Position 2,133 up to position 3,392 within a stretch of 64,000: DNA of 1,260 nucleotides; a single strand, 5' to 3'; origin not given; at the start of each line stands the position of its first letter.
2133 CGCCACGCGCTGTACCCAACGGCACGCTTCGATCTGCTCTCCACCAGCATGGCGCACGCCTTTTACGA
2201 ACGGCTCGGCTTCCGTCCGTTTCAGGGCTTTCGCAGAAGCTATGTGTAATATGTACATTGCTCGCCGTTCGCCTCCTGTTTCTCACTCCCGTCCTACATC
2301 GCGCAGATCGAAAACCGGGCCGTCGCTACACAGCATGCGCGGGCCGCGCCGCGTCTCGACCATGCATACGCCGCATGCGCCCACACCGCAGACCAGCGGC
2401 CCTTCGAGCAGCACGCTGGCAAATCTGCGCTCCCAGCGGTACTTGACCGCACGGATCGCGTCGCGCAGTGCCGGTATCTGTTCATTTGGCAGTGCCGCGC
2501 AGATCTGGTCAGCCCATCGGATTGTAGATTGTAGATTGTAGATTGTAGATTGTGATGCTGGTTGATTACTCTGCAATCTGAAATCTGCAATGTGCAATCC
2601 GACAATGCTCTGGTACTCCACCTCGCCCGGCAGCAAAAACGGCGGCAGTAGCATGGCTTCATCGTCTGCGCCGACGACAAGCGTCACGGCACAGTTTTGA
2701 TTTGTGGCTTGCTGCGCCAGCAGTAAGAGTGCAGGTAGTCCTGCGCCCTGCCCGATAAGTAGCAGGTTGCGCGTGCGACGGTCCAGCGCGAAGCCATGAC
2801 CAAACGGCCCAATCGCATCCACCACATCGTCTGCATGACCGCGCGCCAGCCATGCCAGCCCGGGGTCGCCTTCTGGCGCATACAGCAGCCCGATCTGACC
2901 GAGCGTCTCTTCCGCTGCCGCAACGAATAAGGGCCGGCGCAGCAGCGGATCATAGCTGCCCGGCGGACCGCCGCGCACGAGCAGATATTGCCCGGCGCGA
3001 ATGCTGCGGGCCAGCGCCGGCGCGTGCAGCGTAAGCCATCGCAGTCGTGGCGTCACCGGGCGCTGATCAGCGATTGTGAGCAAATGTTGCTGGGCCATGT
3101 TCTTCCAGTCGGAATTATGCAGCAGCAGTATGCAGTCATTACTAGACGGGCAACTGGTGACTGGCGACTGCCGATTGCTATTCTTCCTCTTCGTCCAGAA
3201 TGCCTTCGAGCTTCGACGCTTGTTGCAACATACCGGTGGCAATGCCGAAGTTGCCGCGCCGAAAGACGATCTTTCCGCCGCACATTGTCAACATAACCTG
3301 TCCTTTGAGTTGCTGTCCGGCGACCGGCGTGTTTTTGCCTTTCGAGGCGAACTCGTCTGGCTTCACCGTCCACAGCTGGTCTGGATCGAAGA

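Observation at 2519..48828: Window-wide family of heptanucleotide-repeat hairpin elements, in genes as well as between them (overview)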

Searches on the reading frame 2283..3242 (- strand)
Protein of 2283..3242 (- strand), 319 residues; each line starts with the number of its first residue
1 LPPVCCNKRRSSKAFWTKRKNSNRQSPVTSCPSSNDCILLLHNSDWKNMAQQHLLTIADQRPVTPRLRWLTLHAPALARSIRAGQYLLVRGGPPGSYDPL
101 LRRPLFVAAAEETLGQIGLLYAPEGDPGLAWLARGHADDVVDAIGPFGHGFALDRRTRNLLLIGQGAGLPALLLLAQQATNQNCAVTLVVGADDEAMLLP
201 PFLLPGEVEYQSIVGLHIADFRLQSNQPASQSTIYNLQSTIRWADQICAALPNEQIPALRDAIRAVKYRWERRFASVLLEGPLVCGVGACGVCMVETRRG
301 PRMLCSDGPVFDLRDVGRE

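Call 8: search_protein_families(library=pfam, proteins=[window:2283-3242:-])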
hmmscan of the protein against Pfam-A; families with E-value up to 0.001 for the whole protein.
window:2283-3242:- (319 aa): 1 family
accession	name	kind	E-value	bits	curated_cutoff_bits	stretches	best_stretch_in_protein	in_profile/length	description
PF10418.14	DHODB_Fe-S_bind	-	7.7e-10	38.8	23.9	1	283-316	4-40/41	Iron-sulfur cluster binding domain of dihydroorotate dehydrogenase B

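Call 25: find_homologous_proteins(query=window:2286-3098:-, max_evalue=1e-20)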
Query window:2286-3098:- (271 aa): 419 proteins with E <= 1e-20 among 6304 candidates; the best 120 are listed.
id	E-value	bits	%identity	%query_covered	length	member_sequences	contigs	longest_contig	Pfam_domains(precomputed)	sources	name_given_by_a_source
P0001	1.6e-178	610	100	100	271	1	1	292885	PF10418.15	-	-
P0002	3.1e-152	524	85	100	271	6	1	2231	PF10418.15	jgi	jgi:dihydroorotate dehydrogenase electron transfer subunit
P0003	2.1e-131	455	77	100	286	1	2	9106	PF10418.15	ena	-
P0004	4.4e-120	418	72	99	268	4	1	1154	PF10418.15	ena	-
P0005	6.2e-120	418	72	100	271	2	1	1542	PF10418.15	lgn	-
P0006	8.7e-120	417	73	100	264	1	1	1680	PF10418.15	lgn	-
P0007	1.2e-119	417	73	99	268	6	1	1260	PF10418.15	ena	-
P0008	4.8e-119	415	74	99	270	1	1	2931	PF10418.15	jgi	jgi:dihydroorotate dehydrogenase electron transfer subunit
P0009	1.4e-118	413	71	99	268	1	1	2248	PF10418.15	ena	-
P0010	6.1e-118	411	71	99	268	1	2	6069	PF10418.15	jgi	jgi:dihydroorotate dehydrogenase electron transfer subunit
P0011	7.1e-118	411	72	99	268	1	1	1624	PF10418.15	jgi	jgi:dihydroorotate dehydrogenase electron transfer subunit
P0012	1.2e-117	410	72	99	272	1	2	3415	PF10418.15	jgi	jgi:dihydroorotate dehydrogenase electron transfer subunit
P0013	4.9e-117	408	72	99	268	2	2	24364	PF10418.15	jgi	jgi:dihydroorotate dehydrogenase electron transfer subunit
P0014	5.4e-117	408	71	100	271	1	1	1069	PF10418.15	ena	-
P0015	9.1e-117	407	72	99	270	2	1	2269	PF10418.15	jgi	jgi:dihydroorotate dehydrogenase electron transfer subunit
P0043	5.4e-111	388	69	98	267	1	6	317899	PF10418.15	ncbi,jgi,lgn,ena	-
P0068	3.4e-102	359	62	100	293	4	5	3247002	PF10418.15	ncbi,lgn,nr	ncbi:MAG: hypothetical protein IPO81_01320 [Kouleothrix sp.]|nr:hypothetical protein [Kouleothrix sp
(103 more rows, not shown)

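Call 28: find_encoding_contigs(protein=P0001, flank=10000, max_places=3)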
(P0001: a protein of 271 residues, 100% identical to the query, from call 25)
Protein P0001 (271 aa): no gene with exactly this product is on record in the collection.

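Call 29: find_encoding_contigs(protein=P0043, flank=10000, max_places=4)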
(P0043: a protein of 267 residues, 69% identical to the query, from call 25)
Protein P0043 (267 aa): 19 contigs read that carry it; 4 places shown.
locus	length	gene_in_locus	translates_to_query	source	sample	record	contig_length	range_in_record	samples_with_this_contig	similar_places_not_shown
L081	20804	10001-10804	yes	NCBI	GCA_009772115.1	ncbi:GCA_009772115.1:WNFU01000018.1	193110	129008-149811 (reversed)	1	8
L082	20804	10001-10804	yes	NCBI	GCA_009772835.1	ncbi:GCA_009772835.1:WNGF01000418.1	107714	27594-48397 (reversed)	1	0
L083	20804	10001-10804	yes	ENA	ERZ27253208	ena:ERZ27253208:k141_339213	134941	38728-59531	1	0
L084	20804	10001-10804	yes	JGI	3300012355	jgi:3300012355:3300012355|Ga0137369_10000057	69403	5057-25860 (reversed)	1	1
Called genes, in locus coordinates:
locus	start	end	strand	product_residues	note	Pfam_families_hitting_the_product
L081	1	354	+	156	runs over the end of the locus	PF03061:4HBT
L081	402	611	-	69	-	-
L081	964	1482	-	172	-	PF14803:Zn_ribbon_Nudix (weak), PF00293:NUDIX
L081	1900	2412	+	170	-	PF01288:HPPK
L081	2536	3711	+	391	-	PF00512:HisKA, PF02518:HATPase_c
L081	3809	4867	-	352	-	PF00962:A_deaminase, PF19326:AMP_deaminase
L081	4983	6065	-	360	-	PF03462:PCRF, PF00472:RF-1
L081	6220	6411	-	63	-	PF01165:Ribosomal_S21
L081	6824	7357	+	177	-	PF00156:Pribosyltran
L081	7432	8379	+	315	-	PF02729:OTCace_N, PF00185:OTCace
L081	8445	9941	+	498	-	PF01979:Amidohydro_1, PF07969:Amidohydro_3 (faint), PF12890:DHOase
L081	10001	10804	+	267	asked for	PF10418:DHODB_Fe-S_bind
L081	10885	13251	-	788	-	PF00072:Response_reg, PF13188:PAS_8 (faint), PF00989:PAS, PF08448:PAS_4, PF00512:HisKA, PF02518:HATPase_c, PF00072:Response_reg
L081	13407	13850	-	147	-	PF00072:Response_reg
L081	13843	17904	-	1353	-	PF00989:PAS, PF08447:PAS_3, PF08448:PAS_4, PF13426:PAS_9, PF08448:PAS_4, PF08448:PAS_4, PF00989:PAS, PF13426:PAS_9, +13 more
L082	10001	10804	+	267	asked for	PF10418:DHODB_Fe-S_bind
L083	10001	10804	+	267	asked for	PF10418:DHODB_Fe-S_bind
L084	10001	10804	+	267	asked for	PF10418:DHODB_Fe-S_bind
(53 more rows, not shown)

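Call 31: find_encoding_contigs(protein=P0002, flank=10000, max_places=3)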
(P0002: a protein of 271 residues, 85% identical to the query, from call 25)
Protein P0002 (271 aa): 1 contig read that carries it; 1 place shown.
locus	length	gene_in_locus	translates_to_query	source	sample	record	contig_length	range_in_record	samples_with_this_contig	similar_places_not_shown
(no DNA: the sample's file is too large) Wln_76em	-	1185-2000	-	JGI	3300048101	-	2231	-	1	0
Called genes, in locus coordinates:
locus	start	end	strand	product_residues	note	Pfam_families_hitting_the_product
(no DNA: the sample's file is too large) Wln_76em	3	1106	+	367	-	PF01979:Amidohydro_1, PF12890:DHOase, PF07969:Amidohydro_3 (weak)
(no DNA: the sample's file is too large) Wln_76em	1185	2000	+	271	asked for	PF10418:DHODB_Fe-S_bind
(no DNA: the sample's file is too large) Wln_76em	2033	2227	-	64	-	PF00583:Acetyltransf_1 (weak), PF13508:Acetyltransf_7, PF13673:Acetyltransf_10 (weak)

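Call 32: find_encoding_contigs(protein=P0013, flank=10000, max_places=2)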
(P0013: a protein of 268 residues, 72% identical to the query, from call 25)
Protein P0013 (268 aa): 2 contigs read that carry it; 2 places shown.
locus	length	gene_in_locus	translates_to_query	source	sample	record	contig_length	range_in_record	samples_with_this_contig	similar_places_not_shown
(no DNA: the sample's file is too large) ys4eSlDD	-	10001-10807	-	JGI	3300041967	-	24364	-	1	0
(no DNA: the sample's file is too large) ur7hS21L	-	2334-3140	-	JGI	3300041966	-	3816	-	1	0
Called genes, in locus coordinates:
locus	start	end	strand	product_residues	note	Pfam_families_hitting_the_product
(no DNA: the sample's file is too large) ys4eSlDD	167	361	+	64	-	PF01165:Ribosomal_S21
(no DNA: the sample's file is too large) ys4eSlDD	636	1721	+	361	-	PF03462:PCRF, PF00472:RF-1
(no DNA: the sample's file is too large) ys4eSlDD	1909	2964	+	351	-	PF00962:A_deaminase, PF19326:AMP_deaminase (weak)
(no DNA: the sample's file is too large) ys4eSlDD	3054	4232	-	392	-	PF00512:HisKA, PF02518:HATPase_c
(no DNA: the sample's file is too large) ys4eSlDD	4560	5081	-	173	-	PF01288:HPPK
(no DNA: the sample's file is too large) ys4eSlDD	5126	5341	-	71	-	-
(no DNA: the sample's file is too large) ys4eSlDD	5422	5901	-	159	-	-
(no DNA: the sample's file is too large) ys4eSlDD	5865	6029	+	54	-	-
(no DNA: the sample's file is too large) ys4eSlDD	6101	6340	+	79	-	-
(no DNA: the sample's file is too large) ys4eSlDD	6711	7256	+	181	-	PF00156:Pribosyltran, PF14681:UPRTase (weak)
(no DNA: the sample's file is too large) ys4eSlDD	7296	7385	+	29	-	-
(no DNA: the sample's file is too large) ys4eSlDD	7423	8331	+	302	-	PF02729:OTCace_N, PF00185:OTCace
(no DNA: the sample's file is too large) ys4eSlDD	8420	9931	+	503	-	PF01979:Amidohydro_1, PF07969:Amidohydro_3 (weak), PF12890:DHOase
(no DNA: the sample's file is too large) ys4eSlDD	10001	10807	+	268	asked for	PF10418:DHODB_Fe-S_bind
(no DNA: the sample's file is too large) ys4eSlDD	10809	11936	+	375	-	PF01180:DHO_dh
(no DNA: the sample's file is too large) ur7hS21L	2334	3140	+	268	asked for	PF10418:DHODB_Fe-S_bind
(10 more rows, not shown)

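Call 33: find_encoding_contigs(protein=P0068, flank=10000, max_places=3)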
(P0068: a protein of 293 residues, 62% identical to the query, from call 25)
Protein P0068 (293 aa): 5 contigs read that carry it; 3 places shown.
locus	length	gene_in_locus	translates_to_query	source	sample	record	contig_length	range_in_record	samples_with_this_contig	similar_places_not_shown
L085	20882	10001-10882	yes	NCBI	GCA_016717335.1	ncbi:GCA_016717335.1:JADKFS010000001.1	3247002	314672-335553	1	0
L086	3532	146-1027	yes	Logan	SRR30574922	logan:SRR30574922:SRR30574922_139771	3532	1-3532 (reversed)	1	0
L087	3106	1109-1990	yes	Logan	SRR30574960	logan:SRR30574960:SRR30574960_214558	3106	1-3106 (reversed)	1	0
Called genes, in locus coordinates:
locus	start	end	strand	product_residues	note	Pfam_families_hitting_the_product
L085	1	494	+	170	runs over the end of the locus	PF01288:HPPK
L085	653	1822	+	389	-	PF00512:HisKA, PF02518:HATPase_c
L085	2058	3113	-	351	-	PF00962:A_deaminase, PF19326:AMP_deaminase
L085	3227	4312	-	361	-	PF03462:PCRF, PF00472:RF-1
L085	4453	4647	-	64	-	PF01165:Ribosomal_S21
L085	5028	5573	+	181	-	PF00156:Pribosyltran, PF14681:UPRTase (weak)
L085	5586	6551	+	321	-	PF02729:OTCace_N, PF00185:OTCace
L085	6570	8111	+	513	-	-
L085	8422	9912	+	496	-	PF01979:Amidohydro_1, PF07969:Amidohydro_3 (faint), PF12890:DHOase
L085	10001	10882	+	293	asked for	PF10418:DHODB_Fe-S_bind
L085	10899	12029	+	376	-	PF01180:DHO_dh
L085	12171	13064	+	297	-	PF04203:Sortase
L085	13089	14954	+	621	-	-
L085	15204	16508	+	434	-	PF00561:Abhydrolase_1, PF12146:Hydrolase_4, PF12697:Abhydrolase_6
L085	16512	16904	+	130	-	PF09394:Inhibitor_I42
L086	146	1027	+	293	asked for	PF10418:DHODB_Fe-S_bind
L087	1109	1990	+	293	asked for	PF10418:DHODB_Fe-S_bind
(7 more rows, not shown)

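Call 34: find_encoding_contigs(protein=P0005, flank=10000, max_places=3)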
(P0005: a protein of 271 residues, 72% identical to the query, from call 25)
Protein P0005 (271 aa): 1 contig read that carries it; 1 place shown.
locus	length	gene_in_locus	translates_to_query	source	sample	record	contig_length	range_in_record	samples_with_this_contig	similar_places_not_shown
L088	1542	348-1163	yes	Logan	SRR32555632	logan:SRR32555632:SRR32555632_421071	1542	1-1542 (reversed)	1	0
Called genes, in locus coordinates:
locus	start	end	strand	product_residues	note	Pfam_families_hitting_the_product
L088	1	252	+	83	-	?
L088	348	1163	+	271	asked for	PF10418:DHODB_Fe-S_bind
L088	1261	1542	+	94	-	?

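Call 62: predict_structure(alignment_id=A1)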
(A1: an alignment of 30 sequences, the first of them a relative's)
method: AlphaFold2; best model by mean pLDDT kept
length: 271 residues; sequences in the alignment: 30
mean_pLDDT: 77.2   pTM: 0.76
mean pLDDT of the five models: 77.2, 59.2, 57.7, 55.8, 50.2
residues with pLDDT >= 90: 44; 70-90: 160; 50-70: 43; < 50: 24
segments of 3 or more residues with pLDDT < 50: 175-186, 236-241
pLDDT, mean of each block of 10 residues (from residue 1): 83 83 93 86 73 76 89 81 87 86 87 86 83 91 80 74 74 48 54 89 86 86 77 54 49 57 75 40
secondary structure, 60 per line:
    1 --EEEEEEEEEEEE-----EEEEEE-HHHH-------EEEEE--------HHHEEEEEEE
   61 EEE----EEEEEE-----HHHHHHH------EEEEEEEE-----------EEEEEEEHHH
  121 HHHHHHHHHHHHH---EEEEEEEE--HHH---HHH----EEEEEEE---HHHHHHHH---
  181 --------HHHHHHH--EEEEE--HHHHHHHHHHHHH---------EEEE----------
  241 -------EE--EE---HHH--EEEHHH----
elements in order: E3-14 E20-25 H27-30 E38-42 E54-63 E68-73 H79-85 E92-99 E111-117 H118-133 E137-144 E160-166 H170-177 H189-195 E198-202 H205-217 E227-230 E262-264
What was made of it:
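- The inserted PyrK segment has low model confidence (pLDDT about 48-54, call 62). Model confidence is low in this segment (call 62).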

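Call 93: find_encoding_contigs(protein=P0003, flank=10000, max_places=2)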
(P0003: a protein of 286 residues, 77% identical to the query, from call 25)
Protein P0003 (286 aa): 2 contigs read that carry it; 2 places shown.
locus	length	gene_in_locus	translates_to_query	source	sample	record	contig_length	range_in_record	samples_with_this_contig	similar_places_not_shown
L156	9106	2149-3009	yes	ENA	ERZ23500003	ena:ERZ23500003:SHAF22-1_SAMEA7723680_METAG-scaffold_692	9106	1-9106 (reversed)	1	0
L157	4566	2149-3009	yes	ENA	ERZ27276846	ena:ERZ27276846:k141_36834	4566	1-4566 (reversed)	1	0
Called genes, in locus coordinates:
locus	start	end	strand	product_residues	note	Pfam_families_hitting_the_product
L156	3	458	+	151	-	?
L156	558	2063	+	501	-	PF01979:Amidohydro_1, PF07969:Amidohydro_3 (weak), PF12890:DHOase, PF07969:Amidohydro_3 (weak)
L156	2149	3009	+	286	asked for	PF10418:DHODB_Fe-S_bind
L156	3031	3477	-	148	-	PF00583:Acetyltransf_1, PF13673:Acetyltransf_10, PF13508:Acetyltransf_7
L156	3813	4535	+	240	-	-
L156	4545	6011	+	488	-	PF00753:Lactamase_B, PF19583:ODP (weak), PF23023:Anti-Pycsar_Apyc1 (weak), PF12706:Lactamase_B_2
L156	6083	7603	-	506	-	PF00890:FAD_binding_2 (faint), PF01593:Amino_oxidase, PF03486:HI0933_like (faint), PF07992:Pyr_redox_2 (faint), PF13450:NAD_binding_8, PF01266:DAO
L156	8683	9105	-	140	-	?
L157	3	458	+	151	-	?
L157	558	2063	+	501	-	PF01979:Amidohydro_1, PF07969:Amidohydro_3 (weak), PF12890:DHOase, PF07969:Amidohydro_3 (weak)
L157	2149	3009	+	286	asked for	PF10418:DHODB_Fe-S_bind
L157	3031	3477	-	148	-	PF00583:Acetyltransf_1, PF13673:Acetyltransf_10, PF13508:Acetyltransf_7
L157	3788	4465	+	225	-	PF01596:Methyltransf_3, PF13847:Methyltransf_31, PF13578:Methyltransf_24, PF13649:Methyltransf_25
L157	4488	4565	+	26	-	?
